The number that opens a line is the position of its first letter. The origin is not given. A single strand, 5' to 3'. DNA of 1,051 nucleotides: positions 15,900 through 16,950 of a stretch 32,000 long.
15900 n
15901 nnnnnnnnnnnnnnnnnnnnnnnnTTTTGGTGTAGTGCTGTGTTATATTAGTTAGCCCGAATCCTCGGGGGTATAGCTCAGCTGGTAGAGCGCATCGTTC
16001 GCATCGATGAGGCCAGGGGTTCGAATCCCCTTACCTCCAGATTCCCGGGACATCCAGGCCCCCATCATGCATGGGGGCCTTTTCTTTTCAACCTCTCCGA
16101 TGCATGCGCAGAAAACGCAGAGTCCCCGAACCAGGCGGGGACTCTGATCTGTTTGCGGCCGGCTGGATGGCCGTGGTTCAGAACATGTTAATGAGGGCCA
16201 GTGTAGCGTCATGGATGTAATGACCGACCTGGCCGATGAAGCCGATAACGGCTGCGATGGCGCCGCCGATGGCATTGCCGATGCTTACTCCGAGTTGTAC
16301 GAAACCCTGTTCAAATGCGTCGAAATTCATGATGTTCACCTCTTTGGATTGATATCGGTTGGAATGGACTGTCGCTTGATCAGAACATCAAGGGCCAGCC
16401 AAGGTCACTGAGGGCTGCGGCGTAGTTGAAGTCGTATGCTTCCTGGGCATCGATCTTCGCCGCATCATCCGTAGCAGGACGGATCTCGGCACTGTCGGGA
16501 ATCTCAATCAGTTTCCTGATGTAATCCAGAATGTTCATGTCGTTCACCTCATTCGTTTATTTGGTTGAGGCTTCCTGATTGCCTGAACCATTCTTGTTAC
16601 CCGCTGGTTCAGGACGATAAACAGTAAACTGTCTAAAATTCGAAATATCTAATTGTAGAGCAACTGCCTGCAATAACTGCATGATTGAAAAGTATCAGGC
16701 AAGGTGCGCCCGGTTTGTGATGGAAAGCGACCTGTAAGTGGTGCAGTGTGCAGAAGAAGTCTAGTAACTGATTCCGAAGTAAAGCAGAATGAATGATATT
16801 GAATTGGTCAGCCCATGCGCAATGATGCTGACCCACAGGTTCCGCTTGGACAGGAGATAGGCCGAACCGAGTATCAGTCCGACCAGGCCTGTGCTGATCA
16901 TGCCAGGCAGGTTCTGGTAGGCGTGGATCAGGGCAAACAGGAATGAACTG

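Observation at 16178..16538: Two unannotated tandem micro-ORFs (52 aa and 50 aa) with matching initiation regions and matching C-terminal ends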

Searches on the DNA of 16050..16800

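Call 55: search_rna_families(source=window, start=16050, end=16800, threshold=evalue, max_evalue=10)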
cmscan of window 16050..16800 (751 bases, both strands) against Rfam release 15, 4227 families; matches with E-value up to 10: 6.
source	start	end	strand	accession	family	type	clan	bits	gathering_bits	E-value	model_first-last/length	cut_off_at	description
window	16062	16147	+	RF02790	sodF_sRNA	Gene; sRNA;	-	27.4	46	0.041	1-90/90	no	sodF sRNA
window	16050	16094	+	RF00519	suhB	Gene; sRNA;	CL00108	22.4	41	0.035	34-77/77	5'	Makes More Granules Regulator RNA (mmgR)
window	16050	16087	+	RF01859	Phe_leader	Cis-reg; leader;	-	18.3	55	2.7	91-125/125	5'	Phenylalanine leader peptide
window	16056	16088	+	RF00489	ctRNA_p42d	Gene; antisense;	-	16.6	50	1.6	5-44/46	no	ctRNA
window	16139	16197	+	RF02974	Fibro-purF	Cis-reg;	-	14.6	60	2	1-75/75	no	Fibro-purF RNA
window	16050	16086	+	RF02278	Betaproteobacteria_toxic_sRNA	Gene; sRNA;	-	14.5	50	4.4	28-64/64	5'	Betaproteobacteria toxic small RNA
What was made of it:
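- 16524..16591 (-): Near-invariant 5' leader core, running through codon 5 of A. Predicted hairpin 1 is 16590..16562 (loop AAUCAGGAA). Predicted hairpin 2 is 16554..16529 and encloses the SD and AUG of A. No Rfam match (call 55).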

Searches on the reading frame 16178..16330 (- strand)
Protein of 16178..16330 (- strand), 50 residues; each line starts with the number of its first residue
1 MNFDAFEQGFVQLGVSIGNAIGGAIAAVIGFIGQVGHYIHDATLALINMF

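Call 7: search_protein_families(library=pfam, proteins=[window:16181-16330:-], max_evalue=1)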
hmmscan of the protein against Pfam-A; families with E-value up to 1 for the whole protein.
seq(50 aa): 0 families

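Call 8: search_protein_families(library=ncbifam, proteins=[window:16181-16330:-], max_evalue=1)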
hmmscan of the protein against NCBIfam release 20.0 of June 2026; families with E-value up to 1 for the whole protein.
seq(50 aa): 1 family
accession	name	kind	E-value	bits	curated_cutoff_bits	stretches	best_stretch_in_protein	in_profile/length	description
NF053524.1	thylo_ssl2009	equivalog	0.24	12.2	58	1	4-29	5-29/90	ssl2009 family thylakoid membrane protein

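Call 9: find_encoding_contigs(protein=window:16178-16330:-, flank=6000, max_places=8)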
Protein window:16178-16330:- (50 aa): 22 contigs read that carry it; 8 places shown.
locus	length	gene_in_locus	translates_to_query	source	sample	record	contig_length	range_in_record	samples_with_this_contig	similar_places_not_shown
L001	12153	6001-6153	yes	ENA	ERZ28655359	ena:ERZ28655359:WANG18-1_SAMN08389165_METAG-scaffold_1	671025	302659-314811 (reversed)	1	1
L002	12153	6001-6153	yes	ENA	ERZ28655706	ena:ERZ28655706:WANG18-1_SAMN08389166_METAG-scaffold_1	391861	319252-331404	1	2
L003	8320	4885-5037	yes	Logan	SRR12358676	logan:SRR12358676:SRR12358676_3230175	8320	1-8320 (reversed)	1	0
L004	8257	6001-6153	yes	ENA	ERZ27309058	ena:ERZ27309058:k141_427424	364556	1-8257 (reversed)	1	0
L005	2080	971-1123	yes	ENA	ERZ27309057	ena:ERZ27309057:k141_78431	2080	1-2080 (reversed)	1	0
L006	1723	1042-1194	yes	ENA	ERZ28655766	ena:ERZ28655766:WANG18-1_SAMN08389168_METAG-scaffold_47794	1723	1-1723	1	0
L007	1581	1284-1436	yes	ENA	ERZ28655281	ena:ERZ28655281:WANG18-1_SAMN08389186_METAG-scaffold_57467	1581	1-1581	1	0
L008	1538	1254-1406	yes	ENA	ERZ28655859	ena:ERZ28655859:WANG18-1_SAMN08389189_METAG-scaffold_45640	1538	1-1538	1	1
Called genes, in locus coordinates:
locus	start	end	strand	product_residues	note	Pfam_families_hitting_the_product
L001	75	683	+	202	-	PF00163:Ribosomal_S4, PF01479:S4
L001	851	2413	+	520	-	PF02321:OEP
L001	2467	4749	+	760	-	PF02129:Peptidase_S15, PF08530:PepX_C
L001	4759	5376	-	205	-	PF01205:Impact_N, PF09186:DUF1949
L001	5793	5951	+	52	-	-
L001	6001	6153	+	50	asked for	-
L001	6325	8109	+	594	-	PF02837:Glyco_hydro_2_N, PF22666:Glyco_hydro_2_N2, PF00703:Glyco_hydro_2, PF02836:Glyco_hydro_2_C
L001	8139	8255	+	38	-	-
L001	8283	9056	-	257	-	PF04367:DUF502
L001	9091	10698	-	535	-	PF00795:CN_hydrolase, PF02540:NAD_synthase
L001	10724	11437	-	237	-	PF00535:Glycos_transf_2, PF12804:NTP_transf_3 (weak)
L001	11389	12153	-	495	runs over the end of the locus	PF01425:Amidase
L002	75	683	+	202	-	PF00163:Ribosomal_S4, PF01479:S4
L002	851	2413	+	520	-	PF02321:OEP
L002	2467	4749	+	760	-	PF02129:Peptidase_S15, PF08530:PepX_C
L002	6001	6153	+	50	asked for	-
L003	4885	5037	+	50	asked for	-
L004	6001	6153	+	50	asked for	-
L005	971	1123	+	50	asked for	-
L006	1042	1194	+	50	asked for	-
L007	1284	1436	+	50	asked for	-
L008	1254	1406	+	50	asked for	-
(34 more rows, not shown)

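Call 11: find_homologous_proteins(query=window:16181-16330:-, max_evalue=10)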
Query seq(50 aa) (50 aa): 1 proteins with E <= 10 among 1 candidates.
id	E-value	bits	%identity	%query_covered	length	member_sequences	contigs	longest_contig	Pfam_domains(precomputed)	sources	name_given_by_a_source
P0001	1.1e-23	99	100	100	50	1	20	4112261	-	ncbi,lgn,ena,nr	ncbi:hypothetical protein KDL29_07710 [bacterium]|nr:hypothetical protein [bacterium] MCB1220931.1 h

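Call 15: list_cluster_members(proteins=[P0001, P0002, P0003, window:16383-16538:-])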
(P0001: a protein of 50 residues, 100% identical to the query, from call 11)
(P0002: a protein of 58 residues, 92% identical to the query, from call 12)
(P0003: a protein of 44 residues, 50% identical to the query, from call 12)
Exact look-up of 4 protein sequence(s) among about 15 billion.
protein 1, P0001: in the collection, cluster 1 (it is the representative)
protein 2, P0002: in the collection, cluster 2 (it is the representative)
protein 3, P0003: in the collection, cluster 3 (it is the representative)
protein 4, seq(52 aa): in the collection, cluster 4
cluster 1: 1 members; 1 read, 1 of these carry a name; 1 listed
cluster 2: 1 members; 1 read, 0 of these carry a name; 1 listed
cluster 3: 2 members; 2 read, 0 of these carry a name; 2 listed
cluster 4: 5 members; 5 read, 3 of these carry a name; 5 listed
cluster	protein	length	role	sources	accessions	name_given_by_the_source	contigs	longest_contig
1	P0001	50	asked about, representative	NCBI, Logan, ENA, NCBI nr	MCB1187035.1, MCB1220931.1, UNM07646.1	hypothetical protein KDL29_07710 [bacterium] | hypothetical protein [bacterium]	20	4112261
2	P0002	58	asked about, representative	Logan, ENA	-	-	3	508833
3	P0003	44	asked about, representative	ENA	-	-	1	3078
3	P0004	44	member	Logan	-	-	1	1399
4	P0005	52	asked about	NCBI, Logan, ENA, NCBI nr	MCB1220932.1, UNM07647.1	MAG: hypothetical protein H7A35_12365 [Planctomycetales bacterium] | hypothetical protein [bacterium]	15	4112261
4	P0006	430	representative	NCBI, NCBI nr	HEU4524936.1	MAG TPA: DUF445 domain-containing protein [Gemmatimonadales bacterium] | DUF445 domain-containing protein [Gemmatimonadales bacterium]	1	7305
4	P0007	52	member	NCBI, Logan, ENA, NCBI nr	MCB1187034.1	hypothetical protein KDL29_07705 [bacterium] | hypothetical protein [bacterium]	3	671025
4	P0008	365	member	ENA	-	-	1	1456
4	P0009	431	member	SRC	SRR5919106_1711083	-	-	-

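Call 24: find_related_loci(query=A2, collection=metagenome_contigs, flank=6000)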
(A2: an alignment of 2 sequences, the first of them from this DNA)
Query A2 (50 aa) in metagenome_contigs; peptide patterns used: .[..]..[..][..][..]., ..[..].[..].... (x = any residue, [..] = any of these).
157 stretches matched a pattern, but none encodes a relative of the query by tblastn (E <= 1e-3).

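Call 27: find_homologous_proteins(query=A2, max_evalue=10)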
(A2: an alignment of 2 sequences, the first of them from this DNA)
Query A2 (2 sequences) (50 aa, profile of the alignment): 2 proteins with E <= 10 among 2 candidates.
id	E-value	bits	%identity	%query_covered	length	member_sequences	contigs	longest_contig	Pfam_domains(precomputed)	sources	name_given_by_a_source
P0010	8.9e-28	114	48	100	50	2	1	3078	-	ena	-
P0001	6.4e-27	111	100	100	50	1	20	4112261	-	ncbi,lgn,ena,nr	ncbi:hypothetical protein KDL29_07710 [bacterium]|nr:hypothetical protein [bacterium] MCB1220931.1 h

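Call 41: search_protein_representatives(alignment_id=A5)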
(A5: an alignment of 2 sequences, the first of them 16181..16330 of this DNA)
Query: 2 sequences, 50 profile positions. Proteins with E-value up to 0.001 (for the whole library): 3; up to 1e-10: 2; up to 1e-30: 0. The best 3 are listed.
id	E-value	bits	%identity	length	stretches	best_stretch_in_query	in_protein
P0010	2.8e-28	113.9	-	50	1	1-50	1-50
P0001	2.0e-27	111.2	-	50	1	1-50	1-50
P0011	9.7e-07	45.0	-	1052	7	19-38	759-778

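Call 57: predict_structure(alignment_id=A5)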
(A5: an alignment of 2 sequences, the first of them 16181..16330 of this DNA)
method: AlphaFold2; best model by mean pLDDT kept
length: 50 residues; sequences in the alignment: 2
mean_pLDDT: 86.7   pTM: 0.42
mean pLDDT of the five models: 86.7, 86.6, 84.2, 83.7, 83.7
residues with pLDDT >= 90: 21; 70-90: 27; 50-70: 2; < 50: 0
segments of 3 or more residues with pLDDT < 50: none
pLDDT, mean of each block of 10 residues (from residue 1): 76 87 92 91 88
secondary structure, 60 per line:
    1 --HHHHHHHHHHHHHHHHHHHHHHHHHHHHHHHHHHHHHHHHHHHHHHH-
elements in order: H3-49
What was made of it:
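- AF2 predicts a single helix at pLDDT 87 (call 57).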

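Call 58: search_protein_families(library=phrogs, proteins=[window:16181-16330:-, P0010], max_evalue=1)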
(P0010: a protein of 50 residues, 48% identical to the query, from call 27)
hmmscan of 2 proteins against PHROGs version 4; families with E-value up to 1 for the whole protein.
window:16181-16330:- (50 aa): 0 families

P0010 (50 aa): 1 family
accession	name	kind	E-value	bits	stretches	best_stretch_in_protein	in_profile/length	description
phrog_34022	-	unknown function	0.45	11.7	1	15-31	35-51/58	-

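Call 59: search_protein_families(library=padloc, proteins=[window:16181-16330:-, P0010], max_evalue=1)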
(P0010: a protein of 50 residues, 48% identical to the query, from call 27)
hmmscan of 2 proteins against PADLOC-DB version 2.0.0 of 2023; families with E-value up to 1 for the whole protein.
window:16181-16330:- (50 aa): 0 families

P0010 (50 aa): 0 families
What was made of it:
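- On Type II toxin-antitoxin: No Pfam, NCBIfam or PADLOC domain in either peptide (calls 7, 8, 59).
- No PADLOC or toxin-antitoxin family match (calls 7, 8, 59).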

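Call 60: search_solved_structures(query=A5, max_evalue=10)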
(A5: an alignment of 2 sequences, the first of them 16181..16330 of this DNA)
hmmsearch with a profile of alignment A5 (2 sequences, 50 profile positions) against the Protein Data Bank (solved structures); distinct sequences matched with E-value up to 10: 10.
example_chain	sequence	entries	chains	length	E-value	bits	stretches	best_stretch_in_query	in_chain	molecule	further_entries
5hwy_A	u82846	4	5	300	0.018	18.5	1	14-28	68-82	Uncharacterized membrane protein MJ0091 | sodium,calcium exchanger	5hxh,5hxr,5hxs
5hwx_A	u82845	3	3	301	0.018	18.5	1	14-28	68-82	sodium,calcium exchanger | Uncharacterized membrane protein MJ0091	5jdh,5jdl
5jdf_A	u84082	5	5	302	0.018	18.5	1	14-28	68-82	Uncharacterized membrane protein MJ0091 | sodium-calcium exchanger NCX_Mj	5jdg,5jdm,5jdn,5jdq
5hxc_A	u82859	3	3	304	0.018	18.4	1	14-28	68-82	sodium,calcium exchanger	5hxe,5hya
3v5s_A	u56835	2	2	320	0.022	18.2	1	14-28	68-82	Sodium/Calcium Exchanger | Uncharacterized membrane protein MJ0091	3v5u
6fhz_A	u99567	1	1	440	0.57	13.7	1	14-32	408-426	Putative MOP flippase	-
3w4t_A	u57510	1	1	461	0.62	13.5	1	14-32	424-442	Putative uncharacterized protein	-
3vvn_A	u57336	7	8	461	0.65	13.5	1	14-32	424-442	Putative uncharacterized protein | MOP transporter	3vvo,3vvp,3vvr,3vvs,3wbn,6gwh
6hfb_A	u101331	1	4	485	0.75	13.3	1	14-32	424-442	Uncharacterized protein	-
4mlb_A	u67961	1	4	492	0.79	13.2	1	14-32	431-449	PF0708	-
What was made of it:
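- The only PDB similarities are to transmembrane helices (call 60).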

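Call 62: search_dna_similar(query=window:16181-16330:-, collection=plasmids, mode=protein, max_evalue=1, max_rows=10)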
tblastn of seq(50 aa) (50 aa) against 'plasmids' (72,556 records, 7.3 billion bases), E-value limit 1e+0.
No match.

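Call 64: search_dna_similar(query=window:16181-16330:-, collection=phages, mode=protein, max_evalue=1, max_rows=10)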
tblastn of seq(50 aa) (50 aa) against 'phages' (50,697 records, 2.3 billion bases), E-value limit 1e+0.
No match.

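Call 77: find_encoding_contigs(protein=P0004, flank=6000)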
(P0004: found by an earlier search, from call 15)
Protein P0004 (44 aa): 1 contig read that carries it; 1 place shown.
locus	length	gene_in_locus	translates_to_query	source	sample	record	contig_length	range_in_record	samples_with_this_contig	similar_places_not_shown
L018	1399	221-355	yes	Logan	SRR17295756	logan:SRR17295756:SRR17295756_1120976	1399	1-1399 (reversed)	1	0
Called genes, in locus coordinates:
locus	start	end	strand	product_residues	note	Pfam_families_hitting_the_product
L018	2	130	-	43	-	?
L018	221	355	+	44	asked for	-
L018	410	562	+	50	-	-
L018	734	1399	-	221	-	?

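Call 86: fold_search(model_id=the predicted structure, library=pdb)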
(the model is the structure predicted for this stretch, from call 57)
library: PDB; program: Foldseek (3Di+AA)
matches with E <= 10: 0; with E <= 0.001: 0
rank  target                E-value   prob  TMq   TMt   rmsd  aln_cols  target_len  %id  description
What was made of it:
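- Tried and rejected: Foldseek of the B model found no match, as expected for a single helix (call 86).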

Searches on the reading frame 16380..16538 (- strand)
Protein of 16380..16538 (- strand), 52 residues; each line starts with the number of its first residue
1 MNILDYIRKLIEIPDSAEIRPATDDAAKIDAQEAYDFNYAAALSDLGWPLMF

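Call 7: search_protein_families(library=pfam, proteins=[window:16383-16538:-], max_evalue=1)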
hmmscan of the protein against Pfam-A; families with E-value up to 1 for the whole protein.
seq(52 aa): 0 families

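Call 8: search_protein_families(library=ncbifam, proteins=[window:16383-16538:-], max_evalue=1)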
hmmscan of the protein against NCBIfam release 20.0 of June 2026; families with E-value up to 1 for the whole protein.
seq(52 aa): 0 families

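Call 10: find_encoding_contigs(protein=window:16380-16538:-, flank=6000, max_places=8)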
Protein window:16380-16538:- (52 aa): 17 contigs read that carry it; 8 places shown.
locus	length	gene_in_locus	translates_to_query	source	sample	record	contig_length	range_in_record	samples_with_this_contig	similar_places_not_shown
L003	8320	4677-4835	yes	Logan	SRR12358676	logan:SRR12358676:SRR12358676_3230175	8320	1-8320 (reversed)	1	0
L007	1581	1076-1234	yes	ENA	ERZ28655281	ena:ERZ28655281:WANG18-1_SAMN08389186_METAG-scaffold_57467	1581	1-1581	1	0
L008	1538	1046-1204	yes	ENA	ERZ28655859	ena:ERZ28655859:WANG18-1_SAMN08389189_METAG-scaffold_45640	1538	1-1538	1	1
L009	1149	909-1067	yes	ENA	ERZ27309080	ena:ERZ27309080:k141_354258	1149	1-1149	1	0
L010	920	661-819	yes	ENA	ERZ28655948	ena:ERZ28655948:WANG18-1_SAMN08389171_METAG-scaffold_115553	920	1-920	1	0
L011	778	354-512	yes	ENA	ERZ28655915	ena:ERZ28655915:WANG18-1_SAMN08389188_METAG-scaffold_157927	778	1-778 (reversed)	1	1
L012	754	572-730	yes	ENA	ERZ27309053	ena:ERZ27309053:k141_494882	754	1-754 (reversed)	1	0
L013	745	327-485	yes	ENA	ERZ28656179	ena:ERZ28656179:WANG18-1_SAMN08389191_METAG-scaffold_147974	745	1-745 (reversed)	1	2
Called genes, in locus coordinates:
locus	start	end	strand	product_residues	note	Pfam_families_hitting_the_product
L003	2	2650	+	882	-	?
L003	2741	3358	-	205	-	PF01205:Impact_N, PF09186:DUF1949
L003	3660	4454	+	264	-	PF02517:Rce1-like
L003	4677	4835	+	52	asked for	-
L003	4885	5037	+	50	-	-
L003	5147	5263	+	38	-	-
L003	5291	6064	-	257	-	PF04367:DUF502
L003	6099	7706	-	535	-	PF00795:CN_hydrolase, PF02540:NAD_synthase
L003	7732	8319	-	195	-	?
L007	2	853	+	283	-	?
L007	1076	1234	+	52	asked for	-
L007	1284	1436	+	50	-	-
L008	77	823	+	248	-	PF02517:Rce1-like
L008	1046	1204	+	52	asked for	-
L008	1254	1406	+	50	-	-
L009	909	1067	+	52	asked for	-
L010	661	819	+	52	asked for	-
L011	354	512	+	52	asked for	-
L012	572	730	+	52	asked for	-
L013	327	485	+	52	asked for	-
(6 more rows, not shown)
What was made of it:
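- Checked: Both peptides are in GenBank as hypothetical proteins (MCB1220931.1 and UNM07646.1 for B; MCB1220932.1 and UNM07647.1 for A) and are called in more than 20 public contigs (calls 9, 10, 15).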

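Call 12: find_homologous_proteins(query=window:16383-16538:-, max_evalue=10)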
Query seq(52 aa) (52 aa): 2 proteins with E <= 10 among 2 candidates.
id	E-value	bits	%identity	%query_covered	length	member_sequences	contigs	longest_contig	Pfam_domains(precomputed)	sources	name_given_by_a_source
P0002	1.6e-23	98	92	100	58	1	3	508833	-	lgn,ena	-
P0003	3.4e-3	35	50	100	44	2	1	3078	-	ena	-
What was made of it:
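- On Leaderless two-peptide bacteriocins: No homologues in any database (calls 11, 12, 27, 41).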

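Call 14: find_encoding_contigs(protein=P0003, flank=6000)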
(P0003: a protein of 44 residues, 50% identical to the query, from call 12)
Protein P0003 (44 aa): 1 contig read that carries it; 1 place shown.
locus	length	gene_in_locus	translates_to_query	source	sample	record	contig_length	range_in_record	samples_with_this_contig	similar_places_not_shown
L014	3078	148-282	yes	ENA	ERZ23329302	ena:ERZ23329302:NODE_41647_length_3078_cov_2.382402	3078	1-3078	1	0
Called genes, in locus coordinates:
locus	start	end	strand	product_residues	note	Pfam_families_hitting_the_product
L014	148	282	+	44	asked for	-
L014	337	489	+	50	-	-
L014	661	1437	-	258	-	PF04367:DUF502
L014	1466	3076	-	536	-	?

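Call 23: find_related_loci(query=A1, collection=genome_contigs, flank=8000)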
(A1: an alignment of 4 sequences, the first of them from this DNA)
Query A1 (52 aa) in genome_contigs; peptide patterns used: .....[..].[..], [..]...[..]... (x = any residue, [..] = any of these).
113 stretches matched a pattern, but none encodes a relative of the query by tblastn (E <= 1e-3).

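Call 54: predict_structure(alignment_id=A4)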
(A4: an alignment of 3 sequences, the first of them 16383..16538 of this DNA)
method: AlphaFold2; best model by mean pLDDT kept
length: 52 residues; sequences in the alignment: 3
mean_pLDDT: 59.6   pTM: 0.21
mean pLDDT of the five models: 59.6, 57.0, 56.9, 56.2, 54.8
residues with pLDDT >= 90: 0; 70-90: 10; 50-70: 36; < 50: 6
segments of 3 or more residues with pLDDT < 50: 19-21
pLDDT, mean of each block of 10 residues (from residue 1): 72 53 51 58 64 52
secondary structure, 60 per line:
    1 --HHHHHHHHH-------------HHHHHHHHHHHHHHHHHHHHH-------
elements in order: H3-11 H25-45
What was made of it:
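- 16380..16538 (-): Gene A: 52-aa acidic peptide (pI 4.05, charge -6.5). It has an amphipathic N-terminal helix, a variable acidic linker, and an invariant C-terminal motif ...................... Its SD GAGGTGA is at 16550..16544. AF2 gives helix 3-11, a disordered stretch, then helix 25-45, at pLDDT 60 (call 54).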

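Call 58: search_protein_families(library=phrogs, proteins=[window:16383-16538:-, P0003], max_evalue=1)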
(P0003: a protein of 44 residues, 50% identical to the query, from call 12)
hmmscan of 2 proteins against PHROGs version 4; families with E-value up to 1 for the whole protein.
window:16383-16538:- (52 aa): 1 family
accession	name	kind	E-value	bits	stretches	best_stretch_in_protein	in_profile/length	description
phrog_24807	-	unknown function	0.13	13.5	1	23-50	3-28/63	-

P0003 (44 aa): 0 families

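Call 59: search_protein_families(library=padloc, proteins=[window:16383-16538:-, P0003], max_evalue=1)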
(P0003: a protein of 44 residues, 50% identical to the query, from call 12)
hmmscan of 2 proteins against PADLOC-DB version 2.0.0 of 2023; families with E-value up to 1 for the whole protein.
window:16383-16538:- (52 aa): 0 families

P0003 (44 aa): 0 families

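Call 61: search_solved_structures(query=A4, max_evalue=10)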
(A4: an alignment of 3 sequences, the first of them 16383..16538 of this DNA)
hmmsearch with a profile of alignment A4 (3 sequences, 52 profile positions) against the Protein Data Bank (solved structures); distinct sequences matched with E-value up to 10: 0.

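Call 63: search_dna_similar(query=window:16383-16538:-, collection=plasmids, mode=protein, max_evalue=1, max_rows=10)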
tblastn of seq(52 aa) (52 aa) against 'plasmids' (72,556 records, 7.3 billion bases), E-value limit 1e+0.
No match.

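Call 65: search_dna_similar(query=window:16383-16538:-, collection=phages, mode=protein, max_evalue=1, max_rows=10)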
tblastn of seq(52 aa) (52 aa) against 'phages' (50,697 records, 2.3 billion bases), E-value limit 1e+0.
No match.
